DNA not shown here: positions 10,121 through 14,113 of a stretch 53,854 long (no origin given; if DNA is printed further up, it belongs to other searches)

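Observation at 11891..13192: Beta-prime-type DxDGD loop plus a beta-type basic loop inside the giant ORF: signature of a two-barrel RNA polymerase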

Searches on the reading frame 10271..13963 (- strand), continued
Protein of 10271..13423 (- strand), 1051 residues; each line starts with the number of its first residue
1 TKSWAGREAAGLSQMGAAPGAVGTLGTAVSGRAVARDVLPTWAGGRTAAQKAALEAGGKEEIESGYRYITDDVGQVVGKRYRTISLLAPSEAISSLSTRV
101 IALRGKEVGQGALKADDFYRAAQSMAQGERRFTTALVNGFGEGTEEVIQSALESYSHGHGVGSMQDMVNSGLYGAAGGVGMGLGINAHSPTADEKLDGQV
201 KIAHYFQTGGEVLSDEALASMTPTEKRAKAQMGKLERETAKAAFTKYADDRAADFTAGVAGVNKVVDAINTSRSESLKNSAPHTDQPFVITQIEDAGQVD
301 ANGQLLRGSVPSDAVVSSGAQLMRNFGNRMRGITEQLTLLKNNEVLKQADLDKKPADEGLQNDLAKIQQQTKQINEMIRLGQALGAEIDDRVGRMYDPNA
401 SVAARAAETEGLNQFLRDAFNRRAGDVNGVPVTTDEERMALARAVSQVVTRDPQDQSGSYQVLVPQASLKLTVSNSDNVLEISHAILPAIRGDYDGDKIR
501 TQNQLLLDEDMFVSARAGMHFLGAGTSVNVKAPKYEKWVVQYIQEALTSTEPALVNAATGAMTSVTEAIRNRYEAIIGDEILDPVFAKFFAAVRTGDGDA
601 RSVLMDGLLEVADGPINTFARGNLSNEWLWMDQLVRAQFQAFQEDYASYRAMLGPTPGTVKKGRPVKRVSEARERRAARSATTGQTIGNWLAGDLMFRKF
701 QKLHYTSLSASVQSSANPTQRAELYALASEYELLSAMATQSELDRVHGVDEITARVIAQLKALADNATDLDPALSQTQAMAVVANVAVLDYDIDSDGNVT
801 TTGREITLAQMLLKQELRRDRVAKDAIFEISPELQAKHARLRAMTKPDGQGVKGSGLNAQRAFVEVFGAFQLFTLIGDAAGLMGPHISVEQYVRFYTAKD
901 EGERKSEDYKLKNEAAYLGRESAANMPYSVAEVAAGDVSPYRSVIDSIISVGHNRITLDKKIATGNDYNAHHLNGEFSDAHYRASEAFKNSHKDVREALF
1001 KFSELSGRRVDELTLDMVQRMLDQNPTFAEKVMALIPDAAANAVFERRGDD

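Call 63: predict_structure(alignment_id=A3)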
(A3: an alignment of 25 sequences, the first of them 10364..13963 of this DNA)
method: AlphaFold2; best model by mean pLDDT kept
length: 1200 residues; sequences in the alignment: 25
mean_pLDDT: 73.6   pTM: 0.41
mean pLDDT of the five models: 73.6, 72.6, 68.3, 67.3, 64.9
residues with pLDDT >= 90: 240; 70-90: 557; 50-70: 228; < 50: 175
segments of 3 or more residues with pLDDT < 50: 195-215, 412-421, 427-445, 452-461, 835-901, 903-929, 1030-1032, 1141-1144, 1146-1149
pLDDT, mean of each block of 10 residues (from residue 1): 73 81 80 77 75 79 75 71 74 75 72 72 73 77 78 74 72 66 62 47 44 48 69 73 73 73 63 66 60 66 60 69 72 71 66 74 70 69 66 75 69 48 49 40 45 46 73 85 86 93 93 90 92 92 91 94 95 92 91 94 92 93 93 77 93 86 87 80 87 89 84 86 89 89 94 91 94 91 93 90 91 92 84 48 37 45 42 40 46 46 48 40 39 83 73 79 87 77 85 88 78 76 77 69 87 83 78 81 82 77 71 79 87 66 46 58 66 71 62 55
secondary structure, 60 per line:
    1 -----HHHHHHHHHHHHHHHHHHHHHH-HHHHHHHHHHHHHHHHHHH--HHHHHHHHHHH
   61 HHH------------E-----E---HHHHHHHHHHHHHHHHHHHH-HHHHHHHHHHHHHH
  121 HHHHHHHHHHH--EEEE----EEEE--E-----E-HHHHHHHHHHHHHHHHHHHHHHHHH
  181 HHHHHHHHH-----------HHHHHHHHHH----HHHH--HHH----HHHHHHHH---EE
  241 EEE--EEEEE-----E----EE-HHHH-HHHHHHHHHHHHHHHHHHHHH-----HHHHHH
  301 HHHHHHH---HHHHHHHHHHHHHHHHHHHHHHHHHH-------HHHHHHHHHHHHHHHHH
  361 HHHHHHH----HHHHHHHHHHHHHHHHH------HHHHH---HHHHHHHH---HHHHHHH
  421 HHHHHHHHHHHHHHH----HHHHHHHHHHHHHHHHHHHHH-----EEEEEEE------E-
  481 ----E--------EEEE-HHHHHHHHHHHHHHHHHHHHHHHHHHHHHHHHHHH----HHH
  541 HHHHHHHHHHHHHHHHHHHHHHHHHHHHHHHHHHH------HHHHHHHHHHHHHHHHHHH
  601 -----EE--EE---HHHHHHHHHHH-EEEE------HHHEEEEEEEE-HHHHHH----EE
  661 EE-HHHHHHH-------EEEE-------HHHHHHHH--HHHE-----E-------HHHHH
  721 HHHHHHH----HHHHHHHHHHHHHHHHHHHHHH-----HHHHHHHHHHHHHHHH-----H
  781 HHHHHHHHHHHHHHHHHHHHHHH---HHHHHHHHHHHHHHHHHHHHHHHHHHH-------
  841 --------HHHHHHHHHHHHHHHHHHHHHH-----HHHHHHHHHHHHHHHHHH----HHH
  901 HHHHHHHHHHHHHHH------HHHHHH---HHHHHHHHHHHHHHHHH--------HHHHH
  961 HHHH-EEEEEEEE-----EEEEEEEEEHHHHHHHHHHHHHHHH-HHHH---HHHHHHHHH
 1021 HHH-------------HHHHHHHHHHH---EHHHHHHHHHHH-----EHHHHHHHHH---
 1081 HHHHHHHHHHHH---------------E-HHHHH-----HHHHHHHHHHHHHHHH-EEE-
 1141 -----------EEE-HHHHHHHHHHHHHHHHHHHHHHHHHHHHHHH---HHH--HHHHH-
elements in order (helices of 4 or more, strands of 3 or more residues): H6-27 H29-47 H50-63 H86-105 H107-131 E134-137 E142-145 H156-189 H201-210 H215-218 H228-235 E239-243 E246-250 H264-267 H269-289 H295-307 H311-336 H344-367 H372-388 H395-399 H403-410 H414-435 H440-460 E466-472 E494-497 H499-533 H538-575 H582-600 H615-625 E627-630 E640-647 H649-654 E659-662 H664-670 E678-681 H689-696 H716-727 H732-753 H759-774 H780-803 H807-833 H849-870 H876-893 H898-915 H922-927 H931-947 H956-964 E966-973 E979-987 H988-1003 H1005-1008 H1012-1023 H1037-1047 H1052-1062 H1069-1077 H1081-1092 H1110-1114 H1120-1135 E1137-1139 E1152-1154 H1156-1186 H1195-1199

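Call 65: fold_search(model_id=the predicted structure, library=pdb)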
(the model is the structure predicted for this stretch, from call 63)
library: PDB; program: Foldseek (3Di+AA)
matches with E <= 10: 502; with E <= 0.001: 29
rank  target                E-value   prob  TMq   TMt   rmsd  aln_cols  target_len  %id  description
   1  9ujk_D                5.9e-05  1.00  0.15  0.13  24.2      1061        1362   10  CryoEM structure of the T.thermophilus transcription initiation complex in the presence of ATP (released 2025-10-22)
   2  9ujl_D                1.4e-04  1.00  0.15  0.13  23.8       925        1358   11  CryoEM structure of the T.thermophilus transcription initiation complex in the presence of Ap4A (released 2025-10-22)
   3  9uks_D                1.4e-04  0.99  0.15  0.13  24.7      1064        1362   10  CryoEM structure of the T.thermophilus transcription initiation complex in the presence of Gp4A, -1 dA in the template (released 2025-10-22)
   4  9frj_D                1.8e-04  1.00  0.15  0.13  24.2       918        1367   11  Ap4A bound in de novo transcription initiation T. thermophilus RNA polymerase complex with aTT DNA template (released 2025-12-17)
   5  9fo6_D                2.1e-04  1.00  0.15  0.14  23.7       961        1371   10  GTP bound in de novo transcription initiation T. thermophilus RNA polymerase complex with TC DNA template (released 2025-12-17)
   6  6asg_D                2.1e-04  0.99  0.14  0.13  22.9       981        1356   10  Crystal structure of Thermus thermophilus RNA polymerase core enzyme (released 2018-04-11)
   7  9fok_D                2.3e-04  1.00  0.14  0.12  21.8       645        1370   12  Ap4G bound in de novo transcription initiation T. thermophilus RNA polymerase complex with TC DNA template (released 2025-12-17)
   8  9ult_D                2.6e-04  0.99  0.15  0.13  24.6       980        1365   10  CryoEM structure of the T.thermophilus transcription initiation complex bound to Up4A-C and UTP, -1 dA in the template (released 2025-10-22)
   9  9ujn_D                3.5e-04  0.98  0.14  0.13  24.9      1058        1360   10  CryoEM structure of the T.thermophilus transcription initiation complex bound to ATP-C, -1 dC in the template DNA stra (released 2025-10-22)
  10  9uko_D                3.6e-04  0.99  0.15  0.13  24.6      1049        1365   11  CryoEM structure of the T.thermophilus transcription initiation complex bound to Ap4A-C, -1 dA in the template DNA str (released 2025-10-22)
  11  4g7o_N                4.3e-04  0.99  0.14  0.12  23.9       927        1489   10  Crystal structure of Thermus thermophilus transcription initiation complex containing 2 nt of RNA (released 2012-10-31)
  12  9ukn_D                4.7e-04  0.98  0.15  0.13  24.8      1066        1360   10  CryoEM structure of the T.thermophilus transcription initiation complex (released 2025-10-22)
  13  9m7y_B                4.9e-04  1.00  0.15  0.16  20.2       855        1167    9  Cryo-EM structure of gp79-dependent RNAP promoter open complex (released 2025-09-03)
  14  6ovy_D                5.3e-04  0.99  0.15  0.13  23.7       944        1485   10  X-ray crystal structure of a bacterial reiterative transcription complex of pyrG promoter variant -1C (released 2019-07-24)
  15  5vo8_D                5.3e-04  0.99  0.14  0.12  23.6       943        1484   10  X-ray crystal structure of a bacterial reiterative transcription complex of pyrG promoter (released 2017-05-24)
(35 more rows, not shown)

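Call 74: search_protein_families(library=pfam, alignment_id=A2, max_evalue=1)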
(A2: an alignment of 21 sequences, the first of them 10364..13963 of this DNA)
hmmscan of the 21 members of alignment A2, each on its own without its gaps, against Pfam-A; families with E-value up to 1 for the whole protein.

A. member 1, window:10364-13963:- (1200 aa): 1 family
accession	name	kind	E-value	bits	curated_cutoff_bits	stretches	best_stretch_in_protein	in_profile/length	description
PF08663.15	HalX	-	0.17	12.7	23.2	1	903-946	11-53/68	HalX domain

B. families by the number of members that match (of 21 scanned): 18 families
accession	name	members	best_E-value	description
PF13488.11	Gly-zipper_Omp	2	0.0024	Glycine zipper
PF20271.3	CATASP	1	0.016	CATRA-Associated Small Protein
PF20667.3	Sec10_N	1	0.024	Exocyst complex component Sec10, N-terminal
PF19343.5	HAM1_N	1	0.039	HAM1-like, N-terminal domain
PF14842.11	FliG_N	1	0.042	FliG N-terminal domain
PF05037.18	DUF669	1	0.084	Protein of unknown function (DUF669)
PF08383.16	Maf_N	1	0.088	Maf N-terminal region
PF07352.17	Phage_Mu_Gam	1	0.099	Bacteriophage Mu Gam like protein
PF01442.23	Apolipoprotein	1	0.1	Apolipoprotein A1/A4/E domain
PF05818.17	TraT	1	0.11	Enterobacterial TraT complement resistance protein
PF14760.11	Rnk_N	1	0.13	Rnk N-terminus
PF08663.15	HalX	1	0.17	HalX domain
PF22699.1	GMIP-like_FCH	1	0.19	GEM-interacting protein-like, FCH domain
PF00679.30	EFG_C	1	0.2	Elongation factor G C-terminus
PF13801.11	Metal_resist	1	0.26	Heavy-metal resistance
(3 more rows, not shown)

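Call 80: fold_search(model_id=the predicted structure, library=viral)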
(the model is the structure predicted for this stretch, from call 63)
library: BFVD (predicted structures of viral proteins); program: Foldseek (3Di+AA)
matches with E <= 10: 252; with E <= 0.001: 5
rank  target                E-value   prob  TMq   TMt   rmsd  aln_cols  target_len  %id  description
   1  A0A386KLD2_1          7.8e-49  1.00  0.27  0.23  42.3      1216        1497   27  Uncharacterized protein [Microbacterium phage Burro]
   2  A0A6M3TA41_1          1.6e-16  1.00  0.15  0.12  33.2      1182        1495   17  Uncharacterized protein [Microbacterium phage Truong]
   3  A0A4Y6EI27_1          4.9e-12  1.00  0.15  0.13  31.8      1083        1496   16  Uncharacterized protein [Microbacterium phage TinyTimothy]
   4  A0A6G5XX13            5.5e-04  1.00  0.11  0.24  14.3       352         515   14  (no name in the UniProt tables at hand)
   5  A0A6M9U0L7            8.7e-04  0.98  0.08  0.13  28.9       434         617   12  Uncharacterized protein [Drosophila-associated filamentous virus]
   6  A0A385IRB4            1.4e-03  1.00  0.10  0.20  12.4       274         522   14  (no name in the UniProt tables at hand)
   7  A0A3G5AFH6            1.5e-03  1.00  0.08  0.08  27.1       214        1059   17  DNA-directed RNA polymerase subunit [Solivirus sp.]
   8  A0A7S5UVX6            1.7e-03  1.00  0.15  0.16  21.7       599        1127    8  (no name in the UniProt tables at hand)
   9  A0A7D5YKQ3            1.8e-03  1.00  0.08  0.14  23.4       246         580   12  (no name in the UniProt tables at hand)
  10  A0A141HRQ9            1.8e-03  1.00  0.12  0.28  12.6       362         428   10  (no name in the UniProt tables at hand)
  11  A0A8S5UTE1            1.9e-03  1.00  0.11  0.23  13.9       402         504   11  DNA-directed RNA polymerase [Myoviridae sp. ctYA416]
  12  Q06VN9                2.1e-03  1.00  0.11  0.14  12.2       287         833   11  (no name in the UniProt tables at hand)
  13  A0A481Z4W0            2.3e-03  0.96  0.13  0.12  28.7       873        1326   12  DNA-directed RNA polymerase subunit [Pithovirus LCPAC101]
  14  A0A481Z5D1            3.0e-03  0.99  0.12  0.15  21.6       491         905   10  DNA-directed RNA polymerase subunit [Pithovirus LCPAC104]
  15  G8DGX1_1              3.3e-03  1.00  0.11  0.16  17.8       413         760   12  (no name in the UniProt tables at hand)
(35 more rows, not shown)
